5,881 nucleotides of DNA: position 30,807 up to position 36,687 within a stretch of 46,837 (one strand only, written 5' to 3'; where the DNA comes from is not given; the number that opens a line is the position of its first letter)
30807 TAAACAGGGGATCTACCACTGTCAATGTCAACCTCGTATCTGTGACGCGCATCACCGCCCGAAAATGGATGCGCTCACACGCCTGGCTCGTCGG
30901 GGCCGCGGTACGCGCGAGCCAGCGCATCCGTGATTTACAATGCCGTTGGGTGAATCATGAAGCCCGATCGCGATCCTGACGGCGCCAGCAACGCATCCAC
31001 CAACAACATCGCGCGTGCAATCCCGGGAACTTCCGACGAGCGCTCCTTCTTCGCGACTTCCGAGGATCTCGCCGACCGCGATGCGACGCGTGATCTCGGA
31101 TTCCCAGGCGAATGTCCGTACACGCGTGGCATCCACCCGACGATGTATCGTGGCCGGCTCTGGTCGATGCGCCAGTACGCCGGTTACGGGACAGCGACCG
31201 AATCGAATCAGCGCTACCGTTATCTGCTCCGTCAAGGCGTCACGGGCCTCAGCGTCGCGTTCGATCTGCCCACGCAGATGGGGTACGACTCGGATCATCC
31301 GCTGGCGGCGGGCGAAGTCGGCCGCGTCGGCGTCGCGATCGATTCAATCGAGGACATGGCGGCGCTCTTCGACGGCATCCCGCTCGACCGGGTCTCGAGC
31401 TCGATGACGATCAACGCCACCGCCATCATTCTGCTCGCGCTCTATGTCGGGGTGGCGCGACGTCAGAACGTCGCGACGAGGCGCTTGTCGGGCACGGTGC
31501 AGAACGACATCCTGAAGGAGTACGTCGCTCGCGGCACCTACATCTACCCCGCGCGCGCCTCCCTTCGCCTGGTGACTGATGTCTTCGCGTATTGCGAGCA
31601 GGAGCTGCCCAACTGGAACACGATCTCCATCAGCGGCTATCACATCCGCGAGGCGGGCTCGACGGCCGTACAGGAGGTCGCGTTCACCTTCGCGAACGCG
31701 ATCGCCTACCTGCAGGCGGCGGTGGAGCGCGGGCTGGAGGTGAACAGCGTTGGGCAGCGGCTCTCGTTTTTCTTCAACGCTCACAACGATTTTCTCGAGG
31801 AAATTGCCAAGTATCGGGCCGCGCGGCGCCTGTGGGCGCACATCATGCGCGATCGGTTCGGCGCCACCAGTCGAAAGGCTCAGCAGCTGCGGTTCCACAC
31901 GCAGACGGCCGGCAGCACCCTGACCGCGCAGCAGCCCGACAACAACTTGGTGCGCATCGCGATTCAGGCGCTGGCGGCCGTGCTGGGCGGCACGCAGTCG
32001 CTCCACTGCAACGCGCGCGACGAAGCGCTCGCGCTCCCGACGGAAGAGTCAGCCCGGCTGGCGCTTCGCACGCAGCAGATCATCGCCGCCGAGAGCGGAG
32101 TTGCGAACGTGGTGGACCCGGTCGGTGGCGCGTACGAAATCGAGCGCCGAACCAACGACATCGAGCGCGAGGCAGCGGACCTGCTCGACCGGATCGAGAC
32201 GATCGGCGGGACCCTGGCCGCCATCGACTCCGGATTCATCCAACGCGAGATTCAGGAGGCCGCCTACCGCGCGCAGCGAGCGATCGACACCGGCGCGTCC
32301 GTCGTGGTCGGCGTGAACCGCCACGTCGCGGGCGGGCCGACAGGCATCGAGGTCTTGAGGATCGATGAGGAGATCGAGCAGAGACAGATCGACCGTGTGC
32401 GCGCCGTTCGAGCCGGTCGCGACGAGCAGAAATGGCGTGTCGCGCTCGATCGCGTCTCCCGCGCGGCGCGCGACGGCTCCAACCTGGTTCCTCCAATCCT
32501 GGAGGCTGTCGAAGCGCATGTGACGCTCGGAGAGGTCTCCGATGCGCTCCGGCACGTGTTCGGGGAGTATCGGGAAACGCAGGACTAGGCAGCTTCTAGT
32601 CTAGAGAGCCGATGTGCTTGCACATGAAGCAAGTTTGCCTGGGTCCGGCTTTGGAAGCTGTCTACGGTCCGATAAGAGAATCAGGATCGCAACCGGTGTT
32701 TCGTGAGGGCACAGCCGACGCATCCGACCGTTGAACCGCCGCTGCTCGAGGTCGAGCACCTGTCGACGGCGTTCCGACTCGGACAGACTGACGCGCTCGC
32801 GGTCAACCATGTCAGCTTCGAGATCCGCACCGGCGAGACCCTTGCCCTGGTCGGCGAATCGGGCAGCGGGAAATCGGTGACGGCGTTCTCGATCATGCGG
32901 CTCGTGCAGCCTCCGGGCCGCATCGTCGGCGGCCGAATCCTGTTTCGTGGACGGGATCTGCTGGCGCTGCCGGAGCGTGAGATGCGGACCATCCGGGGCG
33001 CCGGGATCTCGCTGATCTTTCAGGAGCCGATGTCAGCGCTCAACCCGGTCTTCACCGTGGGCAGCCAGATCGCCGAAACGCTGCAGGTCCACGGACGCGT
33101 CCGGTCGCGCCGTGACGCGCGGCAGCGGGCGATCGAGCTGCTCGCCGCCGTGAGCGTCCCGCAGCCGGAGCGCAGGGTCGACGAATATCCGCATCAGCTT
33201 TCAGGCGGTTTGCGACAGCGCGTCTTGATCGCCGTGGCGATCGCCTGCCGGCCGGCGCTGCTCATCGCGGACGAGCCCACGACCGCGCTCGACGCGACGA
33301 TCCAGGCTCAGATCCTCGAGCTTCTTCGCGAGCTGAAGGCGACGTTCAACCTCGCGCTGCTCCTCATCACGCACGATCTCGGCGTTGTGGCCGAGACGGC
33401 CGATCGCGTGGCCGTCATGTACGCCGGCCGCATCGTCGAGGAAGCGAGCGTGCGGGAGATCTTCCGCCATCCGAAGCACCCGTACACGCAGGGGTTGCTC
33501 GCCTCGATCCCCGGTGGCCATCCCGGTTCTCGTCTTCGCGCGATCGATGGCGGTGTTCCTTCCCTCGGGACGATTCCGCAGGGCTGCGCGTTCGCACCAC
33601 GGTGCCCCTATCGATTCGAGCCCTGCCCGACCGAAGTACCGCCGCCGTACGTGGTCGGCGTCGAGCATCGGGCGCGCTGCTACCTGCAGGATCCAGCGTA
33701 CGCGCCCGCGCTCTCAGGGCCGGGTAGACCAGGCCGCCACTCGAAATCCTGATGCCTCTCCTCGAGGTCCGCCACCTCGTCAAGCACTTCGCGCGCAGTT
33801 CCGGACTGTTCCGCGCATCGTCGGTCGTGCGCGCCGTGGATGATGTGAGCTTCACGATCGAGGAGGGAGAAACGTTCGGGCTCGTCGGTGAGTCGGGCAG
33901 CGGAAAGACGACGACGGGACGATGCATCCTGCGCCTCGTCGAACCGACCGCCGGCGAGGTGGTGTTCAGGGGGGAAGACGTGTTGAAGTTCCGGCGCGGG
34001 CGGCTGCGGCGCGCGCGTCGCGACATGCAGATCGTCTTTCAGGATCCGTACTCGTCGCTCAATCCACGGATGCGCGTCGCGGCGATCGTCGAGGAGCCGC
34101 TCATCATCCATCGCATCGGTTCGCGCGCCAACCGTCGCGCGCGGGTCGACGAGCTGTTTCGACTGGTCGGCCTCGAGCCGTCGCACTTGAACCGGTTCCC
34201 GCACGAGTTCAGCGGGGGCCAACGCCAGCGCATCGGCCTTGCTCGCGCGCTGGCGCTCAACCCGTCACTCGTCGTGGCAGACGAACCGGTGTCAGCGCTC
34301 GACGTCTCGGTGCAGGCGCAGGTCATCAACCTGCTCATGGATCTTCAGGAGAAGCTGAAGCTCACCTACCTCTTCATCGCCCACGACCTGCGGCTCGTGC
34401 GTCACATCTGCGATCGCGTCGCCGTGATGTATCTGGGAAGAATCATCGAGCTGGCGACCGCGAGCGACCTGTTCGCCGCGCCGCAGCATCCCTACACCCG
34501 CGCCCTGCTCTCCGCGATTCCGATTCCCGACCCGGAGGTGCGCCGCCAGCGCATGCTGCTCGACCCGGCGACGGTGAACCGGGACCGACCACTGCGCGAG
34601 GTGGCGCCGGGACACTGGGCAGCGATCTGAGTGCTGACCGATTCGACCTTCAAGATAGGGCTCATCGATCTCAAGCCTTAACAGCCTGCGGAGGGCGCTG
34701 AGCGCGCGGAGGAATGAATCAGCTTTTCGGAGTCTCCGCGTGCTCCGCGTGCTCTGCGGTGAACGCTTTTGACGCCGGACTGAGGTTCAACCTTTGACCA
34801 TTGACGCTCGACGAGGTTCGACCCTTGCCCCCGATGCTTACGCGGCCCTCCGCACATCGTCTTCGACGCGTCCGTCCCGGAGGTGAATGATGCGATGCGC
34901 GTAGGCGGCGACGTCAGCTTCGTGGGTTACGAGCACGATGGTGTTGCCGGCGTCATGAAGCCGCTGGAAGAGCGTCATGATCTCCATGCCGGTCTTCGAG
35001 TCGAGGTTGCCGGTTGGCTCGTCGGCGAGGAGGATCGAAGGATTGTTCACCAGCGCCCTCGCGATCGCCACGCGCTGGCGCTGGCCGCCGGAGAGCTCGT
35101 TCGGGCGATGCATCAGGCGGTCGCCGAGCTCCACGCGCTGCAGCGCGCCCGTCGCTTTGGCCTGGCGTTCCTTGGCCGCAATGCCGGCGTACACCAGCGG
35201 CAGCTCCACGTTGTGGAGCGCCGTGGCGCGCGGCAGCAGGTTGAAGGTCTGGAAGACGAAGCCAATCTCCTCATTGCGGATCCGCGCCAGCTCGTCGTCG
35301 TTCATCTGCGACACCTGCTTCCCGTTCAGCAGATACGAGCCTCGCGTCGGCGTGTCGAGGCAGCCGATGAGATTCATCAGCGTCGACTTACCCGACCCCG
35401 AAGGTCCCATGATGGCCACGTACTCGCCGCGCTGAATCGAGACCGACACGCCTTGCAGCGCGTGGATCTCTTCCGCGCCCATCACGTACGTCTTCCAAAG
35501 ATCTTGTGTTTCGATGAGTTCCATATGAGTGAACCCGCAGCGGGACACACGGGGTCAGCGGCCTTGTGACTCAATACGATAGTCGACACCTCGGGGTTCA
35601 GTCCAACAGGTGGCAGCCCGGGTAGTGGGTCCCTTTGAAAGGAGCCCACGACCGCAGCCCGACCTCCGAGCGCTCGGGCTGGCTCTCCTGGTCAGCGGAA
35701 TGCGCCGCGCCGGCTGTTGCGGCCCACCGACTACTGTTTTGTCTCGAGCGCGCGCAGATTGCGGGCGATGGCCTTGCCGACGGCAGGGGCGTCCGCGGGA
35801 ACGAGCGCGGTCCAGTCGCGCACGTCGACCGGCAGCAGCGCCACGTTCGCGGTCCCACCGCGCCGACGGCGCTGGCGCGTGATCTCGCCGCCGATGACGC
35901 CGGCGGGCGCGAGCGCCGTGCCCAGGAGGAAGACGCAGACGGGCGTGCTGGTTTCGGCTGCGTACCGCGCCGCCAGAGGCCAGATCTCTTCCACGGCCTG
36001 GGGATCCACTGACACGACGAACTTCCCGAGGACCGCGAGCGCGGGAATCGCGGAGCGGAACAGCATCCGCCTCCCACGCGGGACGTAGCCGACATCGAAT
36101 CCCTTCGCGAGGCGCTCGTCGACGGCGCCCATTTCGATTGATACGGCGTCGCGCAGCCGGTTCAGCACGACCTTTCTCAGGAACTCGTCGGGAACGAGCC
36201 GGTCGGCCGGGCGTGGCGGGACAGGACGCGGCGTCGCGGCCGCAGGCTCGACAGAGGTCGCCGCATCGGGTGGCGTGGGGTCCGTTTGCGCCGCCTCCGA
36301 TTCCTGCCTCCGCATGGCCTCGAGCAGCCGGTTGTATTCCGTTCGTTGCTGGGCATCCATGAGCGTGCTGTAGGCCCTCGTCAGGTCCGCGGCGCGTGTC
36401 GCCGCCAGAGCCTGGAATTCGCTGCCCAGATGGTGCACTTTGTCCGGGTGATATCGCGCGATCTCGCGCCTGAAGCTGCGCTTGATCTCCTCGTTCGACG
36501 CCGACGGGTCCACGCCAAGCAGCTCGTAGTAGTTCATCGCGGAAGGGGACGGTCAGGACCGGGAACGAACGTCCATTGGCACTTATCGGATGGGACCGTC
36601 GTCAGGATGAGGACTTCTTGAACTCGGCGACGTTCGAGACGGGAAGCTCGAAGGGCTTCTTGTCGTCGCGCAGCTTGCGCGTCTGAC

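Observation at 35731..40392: Orphan GspL/PilM-like anchor + GspE/PilB-family ATPase + J-domain protein operon with no pilin, platform or secretin genes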

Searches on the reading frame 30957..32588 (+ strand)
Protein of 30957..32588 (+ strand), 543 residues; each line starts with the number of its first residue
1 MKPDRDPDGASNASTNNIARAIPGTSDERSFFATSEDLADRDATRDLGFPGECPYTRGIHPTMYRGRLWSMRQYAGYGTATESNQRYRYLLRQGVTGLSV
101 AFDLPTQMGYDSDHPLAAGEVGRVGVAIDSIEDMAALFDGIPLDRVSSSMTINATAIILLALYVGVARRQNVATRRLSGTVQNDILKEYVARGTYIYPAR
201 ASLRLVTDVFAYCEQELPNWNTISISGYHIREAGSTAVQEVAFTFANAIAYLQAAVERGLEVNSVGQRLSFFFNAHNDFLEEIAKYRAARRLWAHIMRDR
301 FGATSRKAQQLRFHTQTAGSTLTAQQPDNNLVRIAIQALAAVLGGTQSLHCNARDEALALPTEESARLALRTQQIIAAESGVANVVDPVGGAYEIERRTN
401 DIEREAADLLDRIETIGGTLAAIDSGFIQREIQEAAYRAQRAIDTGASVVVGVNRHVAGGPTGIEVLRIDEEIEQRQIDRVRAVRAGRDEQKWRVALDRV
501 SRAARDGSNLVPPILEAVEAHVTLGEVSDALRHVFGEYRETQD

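Call 6: search_protein_families(library=pfam, proteins=[window:30957-32588:+], max_evalue=0.001)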
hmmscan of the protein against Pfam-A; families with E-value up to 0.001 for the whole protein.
window:30957-32588:+ (543 aa): 1 family
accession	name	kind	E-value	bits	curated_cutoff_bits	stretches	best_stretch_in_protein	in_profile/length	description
PF01642.28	MM_CoA_mutase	-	5.9e-213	708.5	22.1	1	34-536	13-512/512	Methylmalonyl-CoA mutase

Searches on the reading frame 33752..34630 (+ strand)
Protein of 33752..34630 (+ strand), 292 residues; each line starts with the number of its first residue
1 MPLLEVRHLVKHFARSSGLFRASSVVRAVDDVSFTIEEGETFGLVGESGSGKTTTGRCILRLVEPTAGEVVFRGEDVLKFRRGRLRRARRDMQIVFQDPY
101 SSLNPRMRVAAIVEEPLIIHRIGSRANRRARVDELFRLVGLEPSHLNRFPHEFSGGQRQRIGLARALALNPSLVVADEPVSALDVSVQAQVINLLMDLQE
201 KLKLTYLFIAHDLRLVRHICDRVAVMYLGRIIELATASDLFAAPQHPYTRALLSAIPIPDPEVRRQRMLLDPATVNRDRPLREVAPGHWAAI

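Call 6: search_protein_families(library=pfam, proteins=[window:33752-34630:+], max_evalue=0.001)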
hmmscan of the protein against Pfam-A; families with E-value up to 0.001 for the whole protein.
window:33752-34630:+ (292 aa): 3 families
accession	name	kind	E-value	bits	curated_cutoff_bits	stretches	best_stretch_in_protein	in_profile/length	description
PF00005.33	ABC_tran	-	1.3e-31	110.4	25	1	30-180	2-136/137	ABC transporter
PF08352.17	oligo_HPY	-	9.6e-09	36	27.1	1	232-264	1-33/65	Oligopeptide/dipeptide transporter, C-terminal region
PF13304.12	AAA_21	-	0.0002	22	27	0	150-200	235-288/304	AAA domain, putative AbiEii toxin, Type IV TA system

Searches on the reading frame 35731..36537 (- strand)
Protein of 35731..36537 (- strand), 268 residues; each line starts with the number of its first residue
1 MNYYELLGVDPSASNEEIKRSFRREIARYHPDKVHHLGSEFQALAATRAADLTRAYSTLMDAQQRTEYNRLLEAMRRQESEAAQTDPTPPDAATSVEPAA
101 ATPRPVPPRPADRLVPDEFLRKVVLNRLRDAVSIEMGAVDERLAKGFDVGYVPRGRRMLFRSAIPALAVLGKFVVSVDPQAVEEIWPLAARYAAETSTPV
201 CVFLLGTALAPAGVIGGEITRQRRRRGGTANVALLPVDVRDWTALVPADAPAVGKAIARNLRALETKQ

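Call 3: search_protein_families(library=pfam, proteins=[window:35731-36537:-], max_evalue=0.1)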
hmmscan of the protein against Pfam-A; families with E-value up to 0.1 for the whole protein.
window:35731-36537:- (268 aa): 1 family
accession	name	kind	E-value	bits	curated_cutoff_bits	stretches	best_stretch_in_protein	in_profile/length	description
PF00226.36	DnaJ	-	2e-14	53.9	27.8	1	2-69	1-63/63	DnaJ domain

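Call 4: search_protein_families(library=ncbifam, proteins=[window:35731-36537:-], max_evalue=0.1)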
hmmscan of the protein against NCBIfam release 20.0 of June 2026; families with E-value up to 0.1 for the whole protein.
window:35731-36537:- (268 aa): 17 families
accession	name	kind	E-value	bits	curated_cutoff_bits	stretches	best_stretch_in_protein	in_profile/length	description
TIGR02349.1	DnaJ_bact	equivalog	3.1e-14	53.1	377.2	1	2-82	1-76/354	molecular chaperone DnaJ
NF050028.1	CldAdptActJ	equivalog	4.5e-13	49.5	150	1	1-71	2-72/93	cold adaptation protein ActJcold adaptation protein ActJ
NF008035.0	PRK10767.1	subfamily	4e-12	45.8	338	1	2-75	5-73/374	molecular chaperone DnaJ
NF010885.0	PRK14292.1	equivalog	5.3e-11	42.1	585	1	1-73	2-68/371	chaperone protein DnaJ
NF037946.1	terminal_TopJ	equivalog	4.8e-10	38.6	300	1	2-70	6-68/810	terminal organelle assembly protein TopJ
NF006948.0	PRK09430.1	equivalog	9.6e-10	38.5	162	1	4-63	203-264/267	co-chaperone DjlA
NF010894.0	PRK14301.1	equivalog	2.6e-09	36.6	548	1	2-72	5-70/373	chaperone protein DnaJ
NF007618.0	PRK10266.1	equivalog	7.7e-09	35.4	403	1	2-73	5-70/306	curved DNA-binding protein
NF010892.0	PRK14299.1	equivalog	2.2e-08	33.7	392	1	2-91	5-85/291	chaperone protein DnaJ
NF010872.0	PRK14279.1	equivalog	3e-07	29.9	556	1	2-72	10-75/394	molecular chaperone DnaJ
NF010874.0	PRK14281.1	equivalog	3.2e-07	29.8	619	1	2-74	4-71/397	chaperone protein DnaJ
NF010871.0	PRK14278.1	equivalog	3.2e-07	29.5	502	1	2-66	4-62/378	molecular chaperone DnaJ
TIGR03835.1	termin_org_DnaJ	equivalog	3.2e-07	29.1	512.25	1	2-69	3-64/871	terminal organelle assembly protein TopJ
NF003449.0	PRK05014.1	equivalog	1.2e-05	25.5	189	1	1-72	1-74/172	co-chaperone HscB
TIGR00714.1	hscB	equivalog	0.00028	21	46.75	1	18-73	8-61/156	Fe-S protein assembly co-chaperone HscB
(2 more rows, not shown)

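Call 41: find_homologous_proteins(query=A3, max_evalue=1e-10)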
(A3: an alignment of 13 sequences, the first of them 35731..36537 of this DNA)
Query A3 (13 sequences) (268 aa, profile of the alignment): 1593 proteins with E <= 1e-10 among 8000 candidates; the best 120 are listed.
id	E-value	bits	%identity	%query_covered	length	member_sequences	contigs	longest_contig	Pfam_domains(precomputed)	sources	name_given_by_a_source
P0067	4.0e-119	416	43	97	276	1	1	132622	PF00226.37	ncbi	-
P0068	2.9e-117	410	40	99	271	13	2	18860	PF00226.37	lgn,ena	-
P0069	2.4e-115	403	42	97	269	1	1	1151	PF00226.37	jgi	jgi:hypothetical protein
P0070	1.3e-114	401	44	97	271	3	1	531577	PF00226.37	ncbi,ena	-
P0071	1.8e-114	401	41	99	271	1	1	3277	PF00226.37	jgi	jgi:hypothetical protein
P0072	1.9e-114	400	43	97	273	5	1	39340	PF00226.37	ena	-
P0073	5.6e-114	399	43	97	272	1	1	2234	PF00226.37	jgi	jgi:hypothetical protein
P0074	2.4e-113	397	42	97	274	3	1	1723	PF00226.37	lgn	-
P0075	3.3e-113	396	41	97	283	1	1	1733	PF00226.37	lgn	-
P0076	1.1e-112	395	43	97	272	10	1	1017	PF00226.37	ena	-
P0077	1.3e-112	395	41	97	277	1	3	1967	PF00226.37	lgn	-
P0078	1.8e-112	394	43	97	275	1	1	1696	PF00226.37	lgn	-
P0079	2.0e-112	394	39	97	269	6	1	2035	PF00226.37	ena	-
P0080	4.7e-112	393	46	97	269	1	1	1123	PF00226.37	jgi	-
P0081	1.2e-111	391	43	97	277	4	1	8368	PF00226.37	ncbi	-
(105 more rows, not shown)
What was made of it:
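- Tried and rejected: It had to be repeated with an alignment (call 41).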

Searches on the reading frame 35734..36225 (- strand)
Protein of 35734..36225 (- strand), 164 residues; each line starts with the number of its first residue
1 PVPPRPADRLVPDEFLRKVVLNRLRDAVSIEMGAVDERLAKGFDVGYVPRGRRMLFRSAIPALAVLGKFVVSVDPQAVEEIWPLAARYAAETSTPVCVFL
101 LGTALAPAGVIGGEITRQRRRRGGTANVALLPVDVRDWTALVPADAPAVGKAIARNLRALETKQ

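Call 37: find_homologous_proteins(query=window:35734-36225:-, max_evalue=0.001)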
Query window:35734-36225:- (164 aa): 1 proteins with E <= 0.001 among 557 candidates.
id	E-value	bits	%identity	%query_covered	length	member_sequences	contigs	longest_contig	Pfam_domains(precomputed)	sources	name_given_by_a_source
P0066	3.2e-98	344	100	100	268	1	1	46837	PF00226.37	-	-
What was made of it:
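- Tried and rejected: A word-indexed homologue search with the J protein's C-terminal domain alone returned only the query itself (call 37).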

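Call 47: predict_structure(alignment_id=A4)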
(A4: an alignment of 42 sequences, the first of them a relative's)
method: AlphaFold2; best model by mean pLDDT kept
length: 268 residues; sequences in the alignment: 42
mean_pLDDT: 88.6   pTM: 0.60
mean pLDDT of the five models: 88.6, 88.7, 88.0, 87.8, 87.4
residues with pLDDT >= 90: 202; 70-90: 28; 50-70: 27; < 50: 11
segments of 3 or more residues with pLDDT < 50: 94-101, 110-112
pLDDT, mean of each block of 10 residues (from residue 1): 96 98 97 93 93 97 97 93 77 48 55 71 96 94 96 80 82 98 97 94 97 96 83 96 93 96 80
secondary structure, 60 per line:
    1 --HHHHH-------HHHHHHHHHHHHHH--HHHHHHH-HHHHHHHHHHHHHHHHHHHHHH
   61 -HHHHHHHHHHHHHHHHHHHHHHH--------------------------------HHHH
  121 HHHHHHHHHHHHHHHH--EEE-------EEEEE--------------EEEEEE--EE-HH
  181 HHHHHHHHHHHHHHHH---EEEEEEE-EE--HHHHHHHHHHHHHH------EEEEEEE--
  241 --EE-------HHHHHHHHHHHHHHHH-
elements in order: H3-7 H15-28 H31-37 H39-60 H62-84 H117-136 E139-141 E149-153 E168-173 H179-196 E200-206 H212-225 E232-238 H252-267

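Call 49: fold_search(model_id=the predicted structure, library=pdb)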
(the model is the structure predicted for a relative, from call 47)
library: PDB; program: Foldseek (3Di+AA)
matches with E <= 10: 997; with E <= 0.001: 12
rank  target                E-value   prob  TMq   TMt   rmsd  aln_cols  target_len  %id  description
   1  8fe2_A                1.0e-04  1.00  0.24  0.16  14.2       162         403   22  Structure of J-PKAc chimera complexed with Aplithianine A (released 2023-10-18)
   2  6rzy_A                1.2e-04  1.00  0.24  0.86   1.9        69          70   33  Plasmodium falciparum PFA0660w Hsp40 co-chaperone J-domain (released 2019-10-02)
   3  2dmx_MODEL_1_A        1.5e-04  1.00  0.23  0.65   1.9        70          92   38  Solution structure of the J domain of DnaJ homolog subfamily B member 8 (released 2006-10-24)
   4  8fe5_A                1.7e-04  1.00  0.25  0.17   2.9        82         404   34  Structure of J-PKAc chimera complexed with Aplithianine B (released 2023-10-18)
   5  8fe2_B                2.2e-04  1.00  0.24  0.16  14.0       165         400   21  Structure of J-PKAc chimera complexed with Aplithianine A (released 2023-10-18)
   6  4wb7_A                2.3e-04  1.00  0.25  0.17  13.3       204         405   18  Crystal structure of a chimeric fusion of human DnaJ (Hsp40) and cAMP-dependent protein kinase A (catalytic alpha subu (released 2015-01-21)
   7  2och                  4.6e-04  1.00  0.22  0.86   1.5        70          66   31  J-domain of dnj-12 from Caenorhabditis elegans (released 2007-01-23)
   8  2ej7_MODEL_1_A        4.9e-04  1.00  0.23  0.70   1.8        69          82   38  Solution structure of the DnaJ domain of the human protein HCG3, a hypothetical protein tmp_locus_21 (released 2007-09-18)
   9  6iws_MODEL_1_A        6.1e-04  1.00  0.23  0.80   1.3        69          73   32  Solution structure of the J-domain of Tid1, a Mitochondrial Hsp40/DnaJ Protein (released 2019-12-11)
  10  5nro_B                8.7e-04  1.00  0.22  0.86   1.8        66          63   33  Structure of full-length DnaK with bound J-domain (released 2018-01-17)
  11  2dn9_MODEL_1_A        9.2e-04  1.00  0.23  0.75   1.9        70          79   31  Solution structure of J-domain from the DnaJ homolog, human Tid1 protein (released 2006-10-25)
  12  5vso_MODEL_1_A        9.7e-04  1.00  0.21  0.69   2.3        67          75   34  NMR structure of Ydj1 J-domain, a cytosolic Hsp40 from Saccharomyces cerevisiae (released 2017-11-01)
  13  6yxx_BK               1.2e-03  1.00  0.25  0.29  21.0       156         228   24  State A of the Trypanosoma brucei mitoribosomal large subunit assembly intermediate (released 2020-10-14)
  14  9dyv_MODEL_1_A        1.3e-03  1.00  0.20  0.45   2.2        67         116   37  Assembly and functional mechanisms of the Hsp70-Hsp40 chaperone machinery (released 2025-10-22)
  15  3ucs_C                1.9e-03  1.00  0.23  0.79   2.9        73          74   32  Crystal structure of the complex between CBPA J-domain and CBPM (released 2013-07-03)
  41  2ph7_A                1.1e-02  1.00  0.32  0.38   4.5       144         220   10  Crystal structure of AF2093 from Archaeoglobus fulgidus (released 2007-05-08)
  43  2ph7_B                1.4e-02  0.99  0.32  0.38   4.6       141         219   11  Crystal structure of AF2093 from Archaeoglobus fulgidus (released 2007-05-08)
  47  2vld_B                6.4e-02  0.98  0.27  0.32   4.2       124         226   10  crystal structure of a repair endonuclease from Pyrococcus abyssi (released 2009-05-19)
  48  2vld_A                6.8e-02  0.98  0.27  0.31   4.3       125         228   10  crystal structure of a repair endonuclease from Pyrococcus abyssi (released 2009-05-19)
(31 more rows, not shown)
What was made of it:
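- On Class A/B DnaJ: The C-terminal domain is a different alpha/beta fold (calls 47, 49).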
